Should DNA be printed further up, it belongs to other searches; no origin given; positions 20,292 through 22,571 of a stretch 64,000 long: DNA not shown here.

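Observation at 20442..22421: HydS-type sensory [FeFe]-hydrogenase domain fused directly to a histidine kinase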

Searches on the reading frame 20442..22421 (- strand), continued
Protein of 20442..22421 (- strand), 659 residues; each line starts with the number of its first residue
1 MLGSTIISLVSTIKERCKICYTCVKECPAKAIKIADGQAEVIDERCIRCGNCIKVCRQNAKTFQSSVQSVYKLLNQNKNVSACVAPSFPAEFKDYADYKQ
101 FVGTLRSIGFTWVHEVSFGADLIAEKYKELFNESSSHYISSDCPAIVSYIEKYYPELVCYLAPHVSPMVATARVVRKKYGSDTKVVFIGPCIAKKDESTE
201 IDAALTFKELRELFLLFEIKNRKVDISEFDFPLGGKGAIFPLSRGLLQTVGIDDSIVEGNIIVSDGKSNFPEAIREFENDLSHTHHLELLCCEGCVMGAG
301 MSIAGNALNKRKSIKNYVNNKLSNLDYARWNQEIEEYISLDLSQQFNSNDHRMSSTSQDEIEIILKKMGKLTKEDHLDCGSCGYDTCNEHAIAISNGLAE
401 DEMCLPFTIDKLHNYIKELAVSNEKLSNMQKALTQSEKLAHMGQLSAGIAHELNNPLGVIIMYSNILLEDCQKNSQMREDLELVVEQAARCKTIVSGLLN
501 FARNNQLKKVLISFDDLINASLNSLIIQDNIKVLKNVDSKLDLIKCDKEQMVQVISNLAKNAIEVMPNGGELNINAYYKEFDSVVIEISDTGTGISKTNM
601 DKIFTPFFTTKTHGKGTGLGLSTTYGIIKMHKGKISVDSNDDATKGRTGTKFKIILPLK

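Call 20: find_related_loci(query=A1, collection=genome_contigs, flank=10000)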
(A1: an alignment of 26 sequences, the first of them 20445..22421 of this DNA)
Query A1 (659 aa) in genome_contigs; peptide patterns used: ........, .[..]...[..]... (x = any residue, [..] = any of these).
600 stretches matched a pattern (row limit reached: there are more); 597 encode a relative of the query (tblastn E <= 1e-3); the best 80 are kept; 80 distinct loci.
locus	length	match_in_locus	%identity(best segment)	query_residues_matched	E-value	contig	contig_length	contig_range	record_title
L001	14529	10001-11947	59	9-657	0e+0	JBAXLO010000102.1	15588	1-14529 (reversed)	MAG: Bacteroidota bacterium isolate ELA429 MAG429_102, whole genome shotgun sequence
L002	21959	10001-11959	58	6-659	0e+0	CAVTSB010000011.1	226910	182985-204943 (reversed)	MAG: uncultured Bacteroidales bacterium isolate MFD00905.bin.1.144 genome assembly, contig: contig_9117, whole genome sh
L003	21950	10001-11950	56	9-659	0e+0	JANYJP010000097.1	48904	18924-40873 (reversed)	MAG: Bacteroidales bacterium isolate GL140_4_metabinner_12 GL140_4_k141_1772043, whole genome shotgun sequence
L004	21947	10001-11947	56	9-657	0e+0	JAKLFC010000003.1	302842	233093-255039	MAG: Bacteroidetes bacterium isolate RA.bin148 RA.bin148_3, whole genome shotgun sequence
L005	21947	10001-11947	57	9-657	0e+0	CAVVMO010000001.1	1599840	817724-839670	MAG: uncultured Bacteroidales bacterium isolate MFD04716.bin.1.418 genome assembly, contig: contig_21206, whole genome s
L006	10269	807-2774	57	9-657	0e+0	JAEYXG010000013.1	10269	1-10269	MAG: Bacteroidetes bacterium isolate OH_CBlB_2 k127_877325, whole genome shotgun sequence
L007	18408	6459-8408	55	9-659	0e+0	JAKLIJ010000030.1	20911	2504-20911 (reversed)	MAG: Bacteroidetes bacterium isolate RA.bin84 RA.bin84_30, whole genome shotgun sequence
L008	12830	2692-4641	56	9-657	0e+0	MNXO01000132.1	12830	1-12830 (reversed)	MAG: Bacteroidetes bacterium CG2_30_32_10 cg2_3.0_scaffold_4578_c, whole genome shotgun sequence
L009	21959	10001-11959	56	7-659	0e+0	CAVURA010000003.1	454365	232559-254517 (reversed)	MAG: uncultured Bacteroidales bacterium isolate MFD01299.bin.1.197 genome assembly, contig: contig_12665, whole genome s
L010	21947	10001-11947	57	9-657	0e+0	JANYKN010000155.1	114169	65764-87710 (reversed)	MAG: Bacteroidetes bacterium isolate GL140_5_metabinner_2 GL140_5_k141_3870945, whole genome shotgun sequence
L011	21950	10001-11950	54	9-657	0e+0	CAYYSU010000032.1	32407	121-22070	MAG TPA_asm: uncultured Bacteroidales bacterium isolate binchicken_co59_185 genome assembly, contig: NODE_2470_length_32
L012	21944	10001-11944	54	9-657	0e+0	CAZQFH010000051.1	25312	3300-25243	MAG TPA_asm: uncultured Lentimicrobiaceae bacterium isolate SRP118108_co5_538 genome assembly, contig: NODE_1587_length_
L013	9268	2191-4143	53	8-659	0e+0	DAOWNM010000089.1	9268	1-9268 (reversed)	MAG TPA_asm: Bacteroidota bacterium isolate CSMAG_3028 CSMAG_3028_k141_2074838_length_9268_cov_44.0169, whole genome sho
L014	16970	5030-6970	54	9-657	0e+0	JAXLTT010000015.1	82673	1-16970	MAG: Bacteroidales bacterium isolate STL-BAC11 C3.122.fa-15, whole genome shotgun sequence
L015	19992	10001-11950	54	9-657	0e+0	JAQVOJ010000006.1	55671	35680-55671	MAG: Bacteroidales bacterium isolate STF1_178 NODE_1062_length_55671_cov_11.694062_Sandtown_F1, whole genome shotgun seq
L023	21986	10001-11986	48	1-657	0e+0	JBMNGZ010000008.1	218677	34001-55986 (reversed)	MAG: Candidatus Hydrogenedentales bacterium isolate SBF912LR0HQ0180 contig_51461, whole genome shotgun sequence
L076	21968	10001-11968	47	7-657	0e+0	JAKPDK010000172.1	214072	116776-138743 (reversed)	MAG: Candidatus Hydrogenedentota bacterium isolate JPMR_maxbin.062_sub k141_196564, whole genome shotgun sequence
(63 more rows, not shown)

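Call 38: predict_structure(alignment_id=A1)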
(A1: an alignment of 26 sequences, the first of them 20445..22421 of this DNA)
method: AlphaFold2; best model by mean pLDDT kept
length: 659 residues; sequences in the alignment: 26
mean_pLDDT: 68.1   pTM: 0.50
mean pLDDT of the five models: 68.1, 66.1, 63.2, 63.1, 62.2
residues with pLDDT >= 90: 90; 70-90: 267; 50-70: 122; < 50: 180
segments of 3 or more residues with pLDDT < 50: 1-62, 238-265, 296-305, 379-381, 402-456, 611-614
pLDDT, mean of each block of 10 residues (from residue 1): 40 38 34 31 41 38 70 88 85 79 92 90 80 73 76 82 88 94 90 75 87 84 84 65 42 42 47 68 62 48 53 74 83 90 83 66 73 58 58 60 47 37 38 39 40 48 63 76 65 54 61 89 87 88 86 89 85 89 88 79 56 49 74 86 85 89
secondary structure, 60 per line:
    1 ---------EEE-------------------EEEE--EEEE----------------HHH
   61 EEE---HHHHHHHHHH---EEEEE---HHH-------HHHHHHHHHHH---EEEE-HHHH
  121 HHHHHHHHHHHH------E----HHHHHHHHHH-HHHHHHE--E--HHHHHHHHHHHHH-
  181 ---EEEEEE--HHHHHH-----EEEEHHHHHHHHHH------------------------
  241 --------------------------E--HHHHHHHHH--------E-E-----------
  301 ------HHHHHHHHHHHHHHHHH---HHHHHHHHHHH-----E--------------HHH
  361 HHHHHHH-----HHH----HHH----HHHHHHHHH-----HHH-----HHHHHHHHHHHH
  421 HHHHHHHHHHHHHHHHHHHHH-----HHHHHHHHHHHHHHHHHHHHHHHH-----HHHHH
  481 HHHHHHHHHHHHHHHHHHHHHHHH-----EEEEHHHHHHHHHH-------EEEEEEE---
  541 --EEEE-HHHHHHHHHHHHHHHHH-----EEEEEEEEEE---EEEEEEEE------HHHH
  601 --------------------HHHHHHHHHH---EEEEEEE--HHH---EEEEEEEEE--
elements in order: E10-12 E32-35 E38-41 E61-63 H67-76 E80-84 H98-108 E112-115 H117-132 H144-153 H155-160 H167-179 E184-189 H192-197 E203-206 H207-216 H270-278 H307-323 H327-337 H358-367 H387-395 H409-441 H447-470 H476-504 E510-513 H514-523 E531-537 E543-546 H548-564 E570-579 E583-590 H597-600 H621-630 E634-640 E649-657

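Call 42: search_protein_families(library=ncbifam, proteins=[window:20442-22421:-], max_evalue=0.00001)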
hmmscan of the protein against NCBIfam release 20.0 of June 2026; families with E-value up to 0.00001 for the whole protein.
window:20442-22421:- (659 aa): 95 families (the best 25 are shown)
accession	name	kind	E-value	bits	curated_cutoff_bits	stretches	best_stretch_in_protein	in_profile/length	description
NF008468.0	PRK11360.1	equivalog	4.2e-56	190.5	646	1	427-658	381-608/616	two-component system sensor histidine kinase AtoS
TIGR04105.1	FeFe_hydrog_B1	subfamily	6.3e-54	183.4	450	1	21-301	164-458/462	monomeric [FeFe] hydrogenase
NF046020.1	HisKinCckABruc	equivalog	3e-47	161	1000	1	428-657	466-706/868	cell cycle histidine kinase CckA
NF007688.0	PRK10364.1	equivalog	8.2e-47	160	479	1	428-658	226-451/460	two-component system sensor histidine kinase ZraS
NF010411.0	PRK13837.1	equivalog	1.4e-45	155.6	647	1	404-658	413-675/828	two-component system VirA-like sensor kinase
NF046026.1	HisKinCckACaul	equivalog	2.6e-38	131.6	1000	1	421-658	283-532/678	cell cycle histidine kinase CckA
NF038348.1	T2SS_HK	subfamily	1.7e-36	125.8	450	2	483-658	403-573/574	histidine kinase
NF010076.0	PRK13557.1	subfamily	7.1e-33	113.8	631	1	428-657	149-393/540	histidine kinase famiy protein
NF053867.1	SprKinKinDBac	equivalog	7.8e-33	113.7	775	1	434-658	278-497/500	sporulation kinase KinD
NF052574.1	HisKinEspCMyxo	equivalog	1.9e-32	112.3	1200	1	428-657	403-636/785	serine histidine kinase EspC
NF047497.1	HK_LIC_12097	equivalog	1.4e-31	109.6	500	1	435-657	143-365/367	LIC_12097 family sensor histidine kinase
NF041777.1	sens_FixL_Rhizob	equivalog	2.8e-31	108.7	850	1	422-657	242-480/485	sensor protein FixL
NF052573.1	HisKinEspAMyxo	equivalog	2.8e-30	105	1400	1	427-646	369-602/755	serine histidine kinase EspA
NF033092.0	HK_WalK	equivalog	1.2e-29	103.4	725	1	444-657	374-593/594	cell wall metabolism sensor histidine kinase WalK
NF046044.1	PnpS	equivalog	1.1e-28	100.3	400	1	445-657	173-390/390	two-component system histidine kinase PnpS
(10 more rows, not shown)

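Call 44: fold_search(model_id=the predicted structure, library=pdb)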
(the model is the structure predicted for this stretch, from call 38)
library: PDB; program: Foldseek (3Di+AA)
matches with E <= 10: 646; with E <= 0.001: 339
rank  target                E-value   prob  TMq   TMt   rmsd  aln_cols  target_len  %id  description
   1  9jfj_A                6.8e-18  1.00  0.22  0.59  11.6       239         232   31  Crystal structure of the cytoplasmic domain of ZraS in ADP-bound form (released 2025-03-26)
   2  9jfj_B                2.0e-17  1.00  0.24  0.62  10.4       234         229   31  Crystal structure of the cytoplasmic domain of ZraS in ADP-bound form (released 2025-03-26)
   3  9jfj_C                2.9e-16  1.00  0.22  0.61  13.2       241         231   30  Crystal structure of the cytoplasmic domain of ZraS in ADP-bound form (released 2025-03-26)
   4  8a6x_B                2.4e-15  1.00  0.24  0.41  16.8       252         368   30  Crystal structure of a chimeric LOV-Histidine kinase SB2F1 (asymmetrical variant, trigonal form with long c axis) (released 2024-01-10)
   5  4gcz_A                2.8e-15  1.00  0.20  0.36  18.1       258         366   30  Structure of a blue-light photoreceptor (released 2013-06-19)
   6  8a7f_B                6.3e-15  1.00  0.23  0.39  17.1       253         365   30  Crystal structure of a chimeric LOV-Histidine kinase SB2F1-I66R mutant (asymmetrical variant, trigonal form with long  (released 2024-01-10)
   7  8a7f_A                7.1e-15  1.00  0.23  0.40  17.0       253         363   30  Crystal structure of a chimeric LOV-Histidine kinase SB2F1-I66R mutant (asymmetrical variant, trigonal form with long  (released 2024-01-10)
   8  5idj                  1.2e-14  1.00  0.26  0.62   8.3       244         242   32  Bifunctional histidine kinase CckA (domains DHp-CA) in complex with ADP/Mg2+ (released 2016-10-05)
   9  8a7h_A                1.2e-14  1.00  0.23  0.40  17.0       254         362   29  Crystal structure of a chimeric LOV-Histidine kinase SB2F1-I66R mutant (light state; asymmetrical variant, trigonal fo (released 2024-01-10)
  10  8a3u                  1.2e-14  1.00  0.24  0.41  16.9       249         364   30  Crystal structure of a chimeric LOV-Histidine kinase SB2F1 (symmetrical variant, trigonal form with short c-axis) (released 2023-12-20)
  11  8a52_A                1.4e-14  1.00  0.24  0.40  16.8       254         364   30  Crystal structure of a chimeric LOV-Histidine kinase SB2F1 (asymmetrical variant, trigonal form with long c-axis) (released 2023-12-27)
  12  4u7o_A                2.1e-14  1.00  0.22  0.58  10.7       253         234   24  Active histidine kinase bound with ATP (released 2015-09-02)
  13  9jfj_D                2.2e-14  1.00  0.23  0.59  11.7       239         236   31  Crystal structure of the cytoplasmic domain of ZraS in ADP-bound form (released 2025-03-26)
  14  5c93_A                2.3e-14  1.00  0.22  0.57  10.8       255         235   22  Histidine kinase with ATP (released 2016-07-27)
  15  4gcz_B                6.2e-14  1.00  0.21  0.34  14.7       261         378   28  Structure of a blue-light photoreceptor (released 2013-06-19)
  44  6glz_A                3.1e-12  1.00  0.37  0.41   8.6       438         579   22  [FeFe]-hydrogenase CpI from Clostridium pasteurianum, variant C299D (released 2018-11-07)
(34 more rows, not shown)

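Call 52: find_encoding_contigs(protein=P0001, flank=10000, max_places=2)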
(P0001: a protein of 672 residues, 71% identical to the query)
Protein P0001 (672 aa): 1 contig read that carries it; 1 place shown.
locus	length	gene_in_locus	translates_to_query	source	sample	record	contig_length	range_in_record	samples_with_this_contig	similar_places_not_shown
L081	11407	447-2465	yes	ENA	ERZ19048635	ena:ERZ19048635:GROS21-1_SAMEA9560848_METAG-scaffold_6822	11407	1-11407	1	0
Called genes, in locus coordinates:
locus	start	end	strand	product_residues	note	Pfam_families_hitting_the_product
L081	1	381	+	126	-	?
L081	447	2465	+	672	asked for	PF13237:Fer4_10, PF13187:Fer4_9 (weak), PF25160:LdpA_Fe-S-bd (weak), PF00037:Fer4 (weak), PF02906:Fe_hyd_lg_C, PF04060:FeS (weak), PF00512:HisKA, PF02518:HATPase_c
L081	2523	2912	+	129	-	PF00072:Response_reg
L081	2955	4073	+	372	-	PF00072:Response_reg, PF00512:HisKA, PF02518:HATPase_c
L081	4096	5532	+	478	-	PF04055:Radical_SAM, PF06968:BATS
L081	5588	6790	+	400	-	PF00071:Ras (faint), PF01926:MMR_HSR1, PF02421:FeoB_N (weak), PF18128:HydF_dimer, PF18133:HydF_tetramer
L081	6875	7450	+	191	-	PF13183:Fer4_8, PF13237:Fer4_10 (weak), PF13187:Fer4_9 (weak), PF13534:Fer4_17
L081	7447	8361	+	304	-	PF02754:CCG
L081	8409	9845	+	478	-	-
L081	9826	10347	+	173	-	PF14697:Fer4_21 (faint), PF00037:Fer4 (faint), PF12837:Fer4_6 (faint), PF12838:Fer4_7, PF13187:Fer4_9 (weak)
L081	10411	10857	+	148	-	PF02662:FlpD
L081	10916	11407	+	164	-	?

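Call 53: find_encoding_contigs(protein=P0002, flank=10000, max_places=2)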
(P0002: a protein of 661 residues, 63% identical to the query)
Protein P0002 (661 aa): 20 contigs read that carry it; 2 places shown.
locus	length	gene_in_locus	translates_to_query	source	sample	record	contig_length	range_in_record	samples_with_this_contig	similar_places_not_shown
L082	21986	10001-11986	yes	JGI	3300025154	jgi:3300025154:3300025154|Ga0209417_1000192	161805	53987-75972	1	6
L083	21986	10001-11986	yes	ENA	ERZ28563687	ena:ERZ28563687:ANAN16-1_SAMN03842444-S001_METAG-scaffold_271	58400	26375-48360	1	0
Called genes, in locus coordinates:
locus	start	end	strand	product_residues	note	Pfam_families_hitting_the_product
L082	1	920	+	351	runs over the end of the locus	PF03741:TerC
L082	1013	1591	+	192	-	PF03352:Adenine_glyco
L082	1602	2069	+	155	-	PF01467:CTP_transf_like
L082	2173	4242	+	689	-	-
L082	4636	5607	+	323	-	PF00072:Response_reg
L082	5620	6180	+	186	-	PF01257:2Fe-2S_thioredx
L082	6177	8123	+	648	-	PF01512:Complex1_51K, PF12838:Fer4_7 (faint), PF10589:NADH_4Fe-4S, PF00037:Fer4 (weak), PF13187:Fer4_9, PF13237:Fer4_10, PF14697:Fer4_21, PF00037:Fer4 (weak), +2 more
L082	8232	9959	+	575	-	PF00111:Fer2 (weak), PF13510:Fer2_4, PF10588:NADH-G_4Fe-4S_3, PF14697:Fer4_21 (weak), PF22117:Fer4_Nqo3 (weak), PF12838:Fer4_7 (weak), PF02906:Fe_hyd_lg_C, PF02256:Fe_hyd_SSU, +5 more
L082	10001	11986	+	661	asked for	PF00037:Fer4 (faint), PF13187:Fer4_9 (weak), PF13237:Fer4_10, PF02906:Fe_hyd_lg_C, PF04060:FeS, PF00512:HisKA, PF02518:HATPase_c, PF14501:HATPase_c_5, +2 more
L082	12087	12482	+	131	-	PF00072:Response_reg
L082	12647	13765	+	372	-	PF00072:Response_reg, PF00512:HisKA, PF02518:HATPase_c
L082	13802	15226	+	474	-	PF04055:Radical_SAM, PF06968:BATS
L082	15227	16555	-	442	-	PF00072:Response_reg, PF07228:SpoIIE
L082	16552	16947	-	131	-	PF00072:Response_reg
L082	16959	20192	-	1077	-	PF02906:Fe_hyd_lg_C, PF00989:PAS, PF08448:PAS_4, PF13426:PAS_9, PF08448:PAS_4 (weak), PF13426:PAS_9, PF02518:HATPase_c, PF14501:HATPase_c_5 (weak), +3 more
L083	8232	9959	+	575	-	PF00111:Fer2 (weak), PF13510:Fer2_4, PF10588:NADH-G_4Fe-4S_3, PF14697:Fer4_21 (weak), PF22117:Fer4_Nqo3 (weak), PF12838:Fer4_7 (weak), PF02906:Fe_hyd_lg_C, PF02256:Fe_hyd_SSU, +5 more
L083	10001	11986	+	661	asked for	PF00037:Fer4 (faint), PF13187:Fer4_9 (weak), PF13237:Fer4_10, PF02906:Fe_hyd_lg_C, PF04060:FeS, PF00512:HisKA, PF02518:HATPase_c, PF14501:HATPase_c_5, +2 more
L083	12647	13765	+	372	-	PF00072:Response_reg, PF00512:HisKA, PF02518:HATPase_c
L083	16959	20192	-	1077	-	PF02906:Fe_hyd_lg_C, PF00989:PAS, PF08448:PAS_4, PF13426:PAS_9, PF08448:PAS_4 (weak), PF13426:PAS_9, PF02518:HATPase_c, PF14501:HATPase_c_5 (weak), +3 more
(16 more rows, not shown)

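Call 65: list_cluster_members(proteins=[P0112, P0019, P0081, P0053, P0002])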
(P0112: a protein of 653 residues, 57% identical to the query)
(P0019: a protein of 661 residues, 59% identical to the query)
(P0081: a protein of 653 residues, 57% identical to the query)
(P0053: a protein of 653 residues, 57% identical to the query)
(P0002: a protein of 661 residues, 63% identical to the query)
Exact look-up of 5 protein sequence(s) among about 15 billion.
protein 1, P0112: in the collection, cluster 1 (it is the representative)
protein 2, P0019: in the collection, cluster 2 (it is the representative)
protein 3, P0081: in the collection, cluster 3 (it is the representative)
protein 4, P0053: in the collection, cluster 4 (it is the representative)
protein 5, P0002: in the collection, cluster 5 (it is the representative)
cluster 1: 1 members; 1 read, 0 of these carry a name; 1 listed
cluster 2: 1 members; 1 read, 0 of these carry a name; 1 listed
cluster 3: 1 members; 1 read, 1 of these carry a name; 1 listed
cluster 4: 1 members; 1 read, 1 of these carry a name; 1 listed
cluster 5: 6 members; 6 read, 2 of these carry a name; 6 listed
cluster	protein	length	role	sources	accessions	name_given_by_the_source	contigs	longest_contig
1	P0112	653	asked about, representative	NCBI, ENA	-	-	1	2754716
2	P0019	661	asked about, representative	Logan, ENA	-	-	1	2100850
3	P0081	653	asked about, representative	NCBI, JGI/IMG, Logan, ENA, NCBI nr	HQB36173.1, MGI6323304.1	MAG TPA: [Fe-Fe] hydrogenase large subunit C-terminal domain-containing protein ... | two-component system NtrC family sensor kinase | [Fe-Fe] hydrogenase large subunit C-terminal domain-containing protein [Bacteroidales ...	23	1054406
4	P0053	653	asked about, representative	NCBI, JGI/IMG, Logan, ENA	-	iron only hydrogenase large subunit-like protein/nitrogen-specific signal transduction ...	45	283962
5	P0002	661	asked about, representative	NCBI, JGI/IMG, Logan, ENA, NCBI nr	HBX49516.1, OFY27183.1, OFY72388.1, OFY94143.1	MAG: histidine kinase [Bacteroidetes bacterium RIFOXYA12_FULL_35_11] | MAG: histidine kinase [Bacteroidetes bacterium GWF2_35_48]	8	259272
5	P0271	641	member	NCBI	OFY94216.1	MAG: histidine kinase, partial [Bacteroidetes bacterium RIFOXYC12_FULL_35_7]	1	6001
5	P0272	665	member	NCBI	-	-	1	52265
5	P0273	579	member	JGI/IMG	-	-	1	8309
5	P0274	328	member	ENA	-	-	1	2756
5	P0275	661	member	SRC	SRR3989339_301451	-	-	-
